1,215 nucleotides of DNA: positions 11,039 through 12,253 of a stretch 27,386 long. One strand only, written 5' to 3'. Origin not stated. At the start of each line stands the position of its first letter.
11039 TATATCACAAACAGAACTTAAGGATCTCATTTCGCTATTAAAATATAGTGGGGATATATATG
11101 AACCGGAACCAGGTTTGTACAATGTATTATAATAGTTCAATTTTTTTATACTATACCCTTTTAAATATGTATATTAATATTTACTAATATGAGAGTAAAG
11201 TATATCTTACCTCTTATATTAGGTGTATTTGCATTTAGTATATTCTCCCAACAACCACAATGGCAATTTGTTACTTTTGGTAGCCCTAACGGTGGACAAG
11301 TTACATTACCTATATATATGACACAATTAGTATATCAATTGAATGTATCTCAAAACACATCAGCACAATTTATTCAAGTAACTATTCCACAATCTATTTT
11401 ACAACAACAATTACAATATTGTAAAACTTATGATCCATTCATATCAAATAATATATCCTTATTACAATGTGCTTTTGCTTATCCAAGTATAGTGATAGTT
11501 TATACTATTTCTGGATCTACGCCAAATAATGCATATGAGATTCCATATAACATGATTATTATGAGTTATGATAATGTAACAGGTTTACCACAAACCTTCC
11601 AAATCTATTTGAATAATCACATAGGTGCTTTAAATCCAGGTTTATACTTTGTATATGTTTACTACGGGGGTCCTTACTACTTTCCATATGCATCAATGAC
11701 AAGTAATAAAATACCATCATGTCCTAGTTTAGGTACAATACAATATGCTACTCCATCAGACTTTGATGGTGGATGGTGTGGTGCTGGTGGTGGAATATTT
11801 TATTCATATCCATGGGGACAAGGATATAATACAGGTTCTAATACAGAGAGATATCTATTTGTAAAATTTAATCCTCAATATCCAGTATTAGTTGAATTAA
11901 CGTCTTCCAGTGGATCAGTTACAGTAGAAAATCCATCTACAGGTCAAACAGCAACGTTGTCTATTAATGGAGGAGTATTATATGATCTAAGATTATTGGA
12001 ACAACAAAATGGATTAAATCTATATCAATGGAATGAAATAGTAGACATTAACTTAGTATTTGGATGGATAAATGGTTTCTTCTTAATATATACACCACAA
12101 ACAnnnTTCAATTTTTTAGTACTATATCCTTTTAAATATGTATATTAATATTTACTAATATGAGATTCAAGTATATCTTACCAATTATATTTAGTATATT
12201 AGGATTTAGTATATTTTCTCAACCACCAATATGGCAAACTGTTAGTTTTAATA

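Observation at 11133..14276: Tandem triplicated secreted-glycoprotein cassette with a conserved scaffold and hypervariable inserts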

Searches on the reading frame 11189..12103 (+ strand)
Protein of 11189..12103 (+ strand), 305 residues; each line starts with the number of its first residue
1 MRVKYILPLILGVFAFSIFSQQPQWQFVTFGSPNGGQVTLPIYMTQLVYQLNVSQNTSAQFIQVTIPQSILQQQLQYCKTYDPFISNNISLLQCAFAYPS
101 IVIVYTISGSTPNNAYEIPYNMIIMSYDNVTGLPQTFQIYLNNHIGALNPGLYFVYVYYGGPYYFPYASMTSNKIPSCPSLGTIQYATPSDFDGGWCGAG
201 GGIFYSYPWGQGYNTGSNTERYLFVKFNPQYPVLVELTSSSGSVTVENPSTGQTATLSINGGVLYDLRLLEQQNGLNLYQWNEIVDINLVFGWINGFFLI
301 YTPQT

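Call 7: search_protein_families(library=pfam, proteins=[window:11189-12103:+], max_evalue=0.01)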
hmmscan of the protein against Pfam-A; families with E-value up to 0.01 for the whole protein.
window:11189-12103:+ (305 aa): 0 families

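Call 8: search_dna_similar(query=window:11189-12103:+, collection=phages, mode=protein, max_evalue=0.001)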
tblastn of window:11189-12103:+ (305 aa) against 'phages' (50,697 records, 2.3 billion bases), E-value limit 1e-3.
No match.

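Call 9: search_protein_families(library=phrogs, proteins=[window:11189-12103:+], max_evalue=0.01)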
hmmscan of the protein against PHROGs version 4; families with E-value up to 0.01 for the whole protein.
window:11189-12103:+ (305 aa): 0 families

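Call 10: find_homologous_proteins(query=A1, max_evalue=0.001)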
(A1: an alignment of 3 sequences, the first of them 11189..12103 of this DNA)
Query A1 (3 sequences) (305 aa, profile of the alignment): 17 proteins with E <= 0.001 among 5871 candidates.
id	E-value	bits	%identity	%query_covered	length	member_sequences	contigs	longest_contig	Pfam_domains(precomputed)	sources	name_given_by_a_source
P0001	1.4e-189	648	61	100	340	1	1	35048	-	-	-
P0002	1.1e-167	575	100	100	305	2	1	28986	-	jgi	jgi:hypothetical protein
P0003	1.4e-160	552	68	100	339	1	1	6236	-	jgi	jgi:hypothetical protein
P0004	2.1e-159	548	56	83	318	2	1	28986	-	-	-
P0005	3.0e-151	521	62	100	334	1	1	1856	-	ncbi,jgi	-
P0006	4.7e-151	521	67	100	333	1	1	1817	-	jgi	-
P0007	9.9e-140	484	58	100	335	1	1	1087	-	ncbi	-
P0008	2.0e-135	469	70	86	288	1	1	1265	-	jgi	jgi:hypothetical protein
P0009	1.7e-118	414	58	93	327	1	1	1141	-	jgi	-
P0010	7.0e-101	356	46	95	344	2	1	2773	-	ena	-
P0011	1.4e-88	315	46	94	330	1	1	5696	-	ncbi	-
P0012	1.2e-87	312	44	90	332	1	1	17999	-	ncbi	ncbi:MAG: hypothetical protein ACP5GJ_04010 [Nanopusillaceae archaeon]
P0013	9.0e-82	293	39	100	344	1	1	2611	-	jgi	jgi:hypothetical protein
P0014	2.8e-75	272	44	96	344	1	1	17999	-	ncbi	ncbi:MAG: hypothetical protein ACP5GJ_04025 [Nanopusillaceae archaeon]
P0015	2.5e-74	269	45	79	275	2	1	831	-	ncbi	ncbi:MAG: hypothetical protein ACP5GJ_04515, partial [Nanopusillaceae archaeon]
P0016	1.5e-44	171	34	93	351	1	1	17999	-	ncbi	ncbi:MAG: hypothetical protein ACP5GJ_04000 [Nanopusillaceae archaeon]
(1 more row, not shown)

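Call 11: find_related_loci(query=A1, collection=viral_contigs, flank=10000)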
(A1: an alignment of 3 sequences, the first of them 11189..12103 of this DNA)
Query A1 (305 aa) in viral_contigs; peptide patterns used: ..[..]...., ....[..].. (x = any residue, [..] = any of these).
128 stretches matched a pattern, but none encodes a relative of the query by tblastn (E <= 1e-3).

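Call 12: find_encoding_contigs(protein=P0012, flank=10000, max_places=4)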
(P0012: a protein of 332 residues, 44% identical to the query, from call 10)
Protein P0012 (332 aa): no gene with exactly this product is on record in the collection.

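Call 13: find_encoding_contigs(protein=P0001, flank=10000, max_places=4)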
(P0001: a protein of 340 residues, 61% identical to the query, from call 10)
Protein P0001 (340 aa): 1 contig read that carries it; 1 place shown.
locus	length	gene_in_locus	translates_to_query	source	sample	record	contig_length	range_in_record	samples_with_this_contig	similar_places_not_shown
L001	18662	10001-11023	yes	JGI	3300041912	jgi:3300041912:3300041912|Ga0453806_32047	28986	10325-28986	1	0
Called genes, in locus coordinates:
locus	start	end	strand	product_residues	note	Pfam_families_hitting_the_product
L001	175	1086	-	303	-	-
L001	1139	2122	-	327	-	-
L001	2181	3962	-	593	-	PF05317:Thermopsin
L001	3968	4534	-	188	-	-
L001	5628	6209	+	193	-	-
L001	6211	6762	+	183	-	-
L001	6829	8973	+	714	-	PF00493:MCM, PF01078:Mg_chelatase (faint), PF07726:AAA_3 (weak), PF07728:AAA_5, PF17855:MCM_lid, PF21120: (weak)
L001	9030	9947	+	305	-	-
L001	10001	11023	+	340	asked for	-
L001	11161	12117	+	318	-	-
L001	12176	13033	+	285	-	PF00493:MCM, PF13337:BrxL_ATPase (faint), PF07726:AAA_3 (faint), PF07728:AAA_5, PF01078:Mg_chelatase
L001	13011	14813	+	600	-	-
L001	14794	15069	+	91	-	-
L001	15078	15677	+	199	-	-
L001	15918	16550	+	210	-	-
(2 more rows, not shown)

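Call 15: find_related_loci(query=A1, collection=genome_contigs, flank=10000)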
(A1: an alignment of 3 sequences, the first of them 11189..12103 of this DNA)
Query A1 (305 aa) in genome_contigs; peptide patterns used: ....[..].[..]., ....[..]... (x = any residue, [..] = any of these).
193 stretches matched a pattern, but none encodes a relative of the query by tblastn (E <= 1e-3).

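Call 16: find_encoding_contigs(protein=P0014, flank=10000, max_places=4)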
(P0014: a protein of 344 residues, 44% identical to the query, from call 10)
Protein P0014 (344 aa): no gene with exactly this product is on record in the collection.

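Call 17: find_encoding_contigs(protein=P0003, flank=10000, max_places=4)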
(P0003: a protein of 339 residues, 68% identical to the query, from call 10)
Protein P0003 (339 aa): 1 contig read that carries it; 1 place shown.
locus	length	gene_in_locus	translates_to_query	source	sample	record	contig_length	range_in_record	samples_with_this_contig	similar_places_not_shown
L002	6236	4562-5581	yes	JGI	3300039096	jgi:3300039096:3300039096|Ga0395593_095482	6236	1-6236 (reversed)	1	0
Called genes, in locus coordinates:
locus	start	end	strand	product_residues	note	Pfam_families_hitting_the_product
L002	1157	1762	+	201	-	-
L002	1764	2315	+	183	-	-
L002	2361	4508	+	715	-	PF00493:MCM, PF00158:Sigma54_activat (weak), PF00004:AAA (weak), PF07726:AAA_3 (faint), PF07728:AAA_5, PF01078:Mg_chelatase (weak), PF17855:MCM_lid, PF21120: (weak)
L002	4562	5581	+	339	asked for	-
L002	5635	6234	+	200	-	?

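Call 18: find_encoding_contigs(protein=P0011, flank=10000, max_places=4)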
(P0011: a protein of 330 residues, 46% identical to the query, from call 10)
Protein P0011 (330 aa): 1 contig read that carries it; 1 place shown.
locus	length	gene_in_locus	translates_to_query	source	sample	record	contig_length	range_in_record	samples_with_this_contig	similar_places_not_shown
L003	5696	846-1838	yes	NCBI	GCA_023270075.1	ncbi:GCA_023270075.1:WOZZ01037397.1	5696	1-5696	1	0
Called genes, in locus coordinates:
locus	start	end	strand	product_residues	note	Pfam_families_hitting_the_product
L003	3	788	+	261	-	?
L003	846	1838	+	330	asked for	-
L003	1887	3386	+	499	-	-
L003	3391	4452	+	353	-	-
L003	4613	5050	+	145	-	-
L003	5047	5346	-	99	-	PF04471:Mrr_cat (weak), PF01870:Hjc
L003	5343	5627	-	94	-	-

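Call 30: find_related_loci(query=A3, collection=metagenome_contigs, flank=10000)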
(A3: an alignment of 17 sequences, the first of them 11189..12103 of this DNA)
Query A3 (305 aa) in metagenome_contigs; peptide patterns used: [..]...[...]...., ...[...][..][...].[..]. (x = any residue, [..] = any of these).
88 stretches matched a pattern; 1 encode a relative of the query (tblastn E <= 1e-3); 1 distinct loci.
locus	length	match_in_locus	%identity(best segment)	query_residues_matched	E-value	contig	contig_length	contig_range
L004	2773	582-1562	46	17-305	4e-80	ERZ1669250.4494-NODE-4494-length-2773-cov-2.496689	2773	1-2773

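Call 32: find_related_loci(query=A4, collection=genome_contigs, flank=10000)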
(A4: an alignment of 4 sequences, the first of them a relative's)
Query A4 (332 aa) in genome_contigs; peptide patterns used: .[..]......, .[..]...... (x = any residue, [..] = any of these).
161 stretches matched a pattern, but none encodes a relative of the query by tblastn (E <= 1e-3).

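Call 34: find_encoding_contigs(protein=P0016, flank=10000, max_places=3)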
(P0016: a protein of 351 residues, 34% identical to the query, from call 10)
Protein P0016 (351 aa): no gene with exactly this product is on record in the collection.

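Call 35: find_encoding_contigs(protein=P0013, flank=10000, max_places=3)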
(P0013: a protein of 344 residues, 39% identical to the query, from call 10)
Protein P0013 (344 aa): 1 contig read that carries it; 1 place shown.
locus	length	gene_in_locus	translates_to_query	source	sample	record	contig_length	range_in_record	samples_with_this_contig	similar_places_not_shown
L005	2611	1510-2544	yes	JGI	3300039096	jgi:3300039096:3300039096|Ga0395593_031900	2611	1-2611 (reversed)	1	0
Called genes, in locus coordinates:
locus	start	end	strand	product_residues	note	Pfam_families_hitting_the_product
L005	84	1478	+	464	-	-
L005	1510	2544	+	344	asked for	-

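Call 36: predict_structure(alignment_id=A3)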
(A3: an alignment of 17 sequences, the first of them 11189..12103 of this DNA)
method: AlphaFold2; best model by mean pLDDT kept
length: 305 residues; sequences in the alignment: 17
mean_pLDDT: 68.6   pTM: 0.63
mean pLDDT of the five models: 68.6, 65.9, 65.1, 55.2, 54.4
residues with pLDDT >= 90: 15; 70-90: 156; 50-70: 75; < 50: 59
segments of 3 or more residues with pLDDT < 50: 1-33, 35-43, 82-89, 108-113
pLDDT, mean of each block of 10 residues (from residue 1): 40 41 45 42 59 62 77 70 46 61 60 54 77 77 69 73 71 83 83 82 65 75 81 71 89 88 76 82 88 73 64
secondary structure, 60 per line:
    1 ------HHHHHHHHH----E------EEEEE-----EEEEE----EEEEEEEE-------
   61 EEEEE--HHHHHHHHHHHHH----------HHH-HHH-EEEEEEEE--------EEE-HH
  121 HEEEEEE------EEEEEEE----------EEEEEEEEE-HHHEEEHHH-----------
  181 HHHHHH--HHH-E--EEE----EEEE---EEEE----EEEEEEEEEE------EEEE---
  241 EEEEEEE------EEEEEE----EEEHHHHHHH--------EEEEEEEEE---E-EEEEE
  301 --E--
elements in order: H7-15 E27-31 E37-41 E46-53 E61-65 H68-80 E99-106 E115-117 E122-127 E134-140 E151-159 E164-166 H181-186 E196-198 E203-206 E210-213 E218-227 E234-237 E241-247 E254-259 E264-266 H267-273 E282-290 E296-300

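Call 40: fold_search(model_id=the predicted structure, library=pdb)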
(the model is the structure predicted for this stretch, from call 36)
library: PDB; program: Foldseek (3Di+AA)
matches with E <= 10: 1110; with E <= 0.001: 10
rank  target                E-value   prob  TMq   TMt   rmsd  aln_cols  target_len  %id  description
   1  3h7y_A                8.5e-05  0.95  0.18  0.22  18.7       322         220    9  Crystal structure of BacB, an enzyme involved in Bacilysin synthesis, in tetragonal form (released 2009-09-22)
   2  4aw7_A                1.2e-04  0.87  0.18  0.11  16.9       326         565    8  BpGH86A: A beta-porphyranase of glycoside hydrolase family 86 from the human gut bacterium Bacteroides plebeius (released 2012-07-25)
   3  3h9a_A                1.5e-04  0.85  0.15  0.20  17.6       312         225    9  Crystal structure of BacB, an enzyme involved in Bacilysin synthesis, in triclinic form (released 2010-03-02)
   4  3h7j_A                2.3e-04  0.97  0.20  0.25  16.5       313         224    9  Crystal structure of BacB, an enzyme involved in Bacilysin synthesis, in monoclinic form (released 2009-09-22)
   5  8h3u_A                3.0e-04  0.63  0.19  0.12  19.0       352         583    9  Inhibitor-bound EP, polyA model (released 2022-11-23)
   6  3h7y_B                5.5e-04  0.77  0.16  0.21  17.3       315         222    8  Crystal structure of BacB, an enzyme involved in Bacilysin synthesis, in tetragonal form (released 2009-09-22)
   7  5hi0                  5.5e-04  0.69  0.20  0.17  20.9       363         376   10  The Substrate Binding Mode and Chemical Basis of a Reaction Specificity Switch in Oxalate Decarboxylase (released 2016-04-06)
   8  2v09                  5.8e-04  0.66  0.20  0.17  22.5       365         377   10  SENS161-164DSSN mutant of Bacillus subtilis Oxalate Decarboxylase OxdC (released 2007-10-30)
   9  2uyb                  6.9e-04  0.63  0.20  0.17  21.0       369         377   10  S161A mutant of Bacillus subtilis Oxalate Decarboxylase OxdC (released 2007-08-21)
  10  2uya                  8.1e-04  0.63  0.20  0.17  21.8       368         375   10  DEL162-163 mutant of Bacillus subtilis Oxalate Decarboxylase OxdC (released 2007-08-21)
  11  1j58                  1.1e-03  0.57  0.19  0.17  21.6       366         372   11  Crystal Structure of Oxalate Decarboxylase (released 2002-07-03)
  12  2uy9                  1.2e-03  0.57  0.20  0.17  21.9       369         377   11  E162A mutant of Bacillus subtilis Oxalate Decarboxylase OxdC (released 2007-08-21)
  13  1uw8                  1.3e-03  0.41  0.18  0.15  22.4       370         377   10  CRYSTAL STRUCTURE OF OXALATE DECARBOXYLASE (released 2004-02-19)
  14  5vg3_A                1.3e-03  0.54  0.20  0.16  21.8       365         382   11  Structure of Oxalate Decarboxylase from Bacillus subtilis at pH 4.6 (released 2017-10-18)
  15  5zbf                  1.4e-03  0.54  0.15  0.20  16.9       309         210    8  Crystal structure of 4-hydroxyphenylpyruvic acid bound AerE from Microcystis aeruginosa (released 2019-02-13)
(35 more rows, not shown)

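Call 43: fold_search(model_id=the predicted structure, library=viral)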
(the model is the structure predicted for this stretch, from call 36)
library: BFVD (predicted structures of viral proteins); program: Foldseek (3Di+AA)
matches with E <= 10: 1028; with E <= 0.001: 7
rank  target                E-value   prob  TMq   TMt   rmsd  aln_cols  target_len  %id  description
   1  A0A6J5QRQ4            1.5e-04  0.41  0.14  0.10  20.5       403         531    9  Uncharacterized protein [uncultured Caudovirales phage]
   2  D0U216                1.7e-04  0.38  0.14  0.10  22.7       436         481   10  Uncharacterized protein [Clavibacter phage CMP1]
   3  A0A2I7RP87            1.8e-04  0.96  0.27  0.23  23.7       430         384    7  (no name in the UniProt tables at hand)
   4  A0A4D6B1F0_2          5.4e-04  0.93  0.26  0.13  13.2       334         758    8  (no name in the UniProt tables at hand)
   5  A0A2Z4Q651            7.1e-04  0.47  0.16  0.09  35.9       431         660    9  (no name in the UniProt tables at hand)
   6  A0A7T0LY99            9.4e-04  0.38  0.15  0.08  23.8       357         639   10  (no name in the UniProt tables at hand)
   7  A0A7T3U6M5            9.9e-04  0.20  0.13  0.09  22.9       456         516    6  Virion structural protein [Achromobacter phage vB_AchrS_AchV4]
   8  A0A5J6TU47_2          1.0e-03  0.54  0.18  0.05  41.6       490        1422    7  (no name in the UniProt tables at hand)
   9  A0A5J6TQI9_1          1.2e-03  0.60  0.17  0.09  16.3       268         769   10  (no name in the UniProt tables at hand)
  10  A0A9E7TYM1            1.2e-03  0.25  0.14  0.08  20.6       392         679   10  (no name in the UniProt tables at hand)
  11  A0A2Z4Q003            1.3e-03  0.33  0.17  0.14  20.6       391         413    8  Uncharacterized protein [Escherichia phage phi G17]
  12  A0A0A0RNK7            1.5e-03  0.54  0.19  0.09  22.6       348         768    9  Uncharacterized protein [Bacillus phage Pookie]
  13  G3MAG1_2              1.5e-03  0.16  0.12  0.06  19.5       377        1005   10  Gp420 [Bacillus phage G]
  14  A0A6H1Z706            1.7e-03  0.47  0.20  0.14  24.7       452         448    9  (no name in the UniProt tables at hand)
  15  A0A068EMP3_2          2.0e-03  0.38  0.17  0.06  21.8       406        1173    7  Putative tail protein [Bacillus phage CP-51]
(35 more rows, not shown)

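Call 57: search_protein_representatives(alignment_id=A3)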
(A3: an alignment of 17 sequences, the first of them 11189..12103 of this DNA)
Query: 17 sequences, 333 profile positions. Proteins with E-value up to 0.001 (for the whole library): 9; up to 1e-10: 9; up to 1e-30: 8. The best 9 are listed.
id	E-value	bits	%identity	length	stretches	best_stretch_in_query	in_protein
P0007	4.3e-142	489.6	-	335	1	1-332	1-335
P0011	1.8e-129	448.1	-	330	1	1-332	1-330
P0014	2.4e-118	411.5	-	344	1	1-333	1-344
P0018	3.1e-114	398.0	-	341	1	1-333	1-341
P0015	6.0e-112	390.5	-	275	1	64-333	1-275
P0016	5.2e-101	354.6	-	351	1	1-332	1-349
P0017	4.3e-71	256.2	-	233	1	123-332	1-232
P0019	1.1e-50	189.1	-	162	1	176-332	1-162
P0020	8.0e-13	64.7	-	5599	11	227-282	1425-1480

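Call 59: find_encoding_contigs(protein=P0018, flank=10000, max_places=3)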
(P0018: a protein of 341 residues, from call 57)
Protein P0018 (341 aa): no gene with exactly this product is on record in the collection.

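Call 80: search_solved_structures(query=A3, max_evalue=1)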
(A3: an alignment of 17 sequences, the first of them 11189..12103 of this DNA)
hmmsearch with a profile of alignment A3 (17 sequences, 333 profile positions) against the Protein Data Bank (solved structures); distinct sequences matched with E-value up to 1: 0.

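Call 81: search_protein_families(library=ncbifam, proteins=[window:11189-12103:+], max_evalue=0.1)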
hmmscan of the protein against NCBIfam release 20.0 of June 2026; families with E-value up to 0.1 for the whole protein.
window:11189-12103:+ (305 aa): 0 families

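Call 87: find_related_loci(query=A6, collection=viral_contigs, flank=10000)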
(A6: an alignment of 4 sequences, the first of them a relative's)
Query A6 (714 aa) in viral_contigs; peptide patterns used: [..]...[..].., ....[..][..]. (x = any residue, [..] = any of these).
600 stretches matched a pattern, but none encodes a relative of the query by tblastn (E <= 1e-3).

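Call 88: find_related_loci(query=A3, collection=viral_contigs, flank=10000)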
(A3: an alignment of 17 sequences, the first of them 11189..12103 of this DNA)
Query A3 (305 aa) in viral_contigs; peptide patterns used: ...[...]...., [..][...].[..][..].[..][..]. (x = any residue, [..] = any of these).
33 stretches matched a pattern, but none encodes a relative of the query by tblastn (E <= 1e-3).
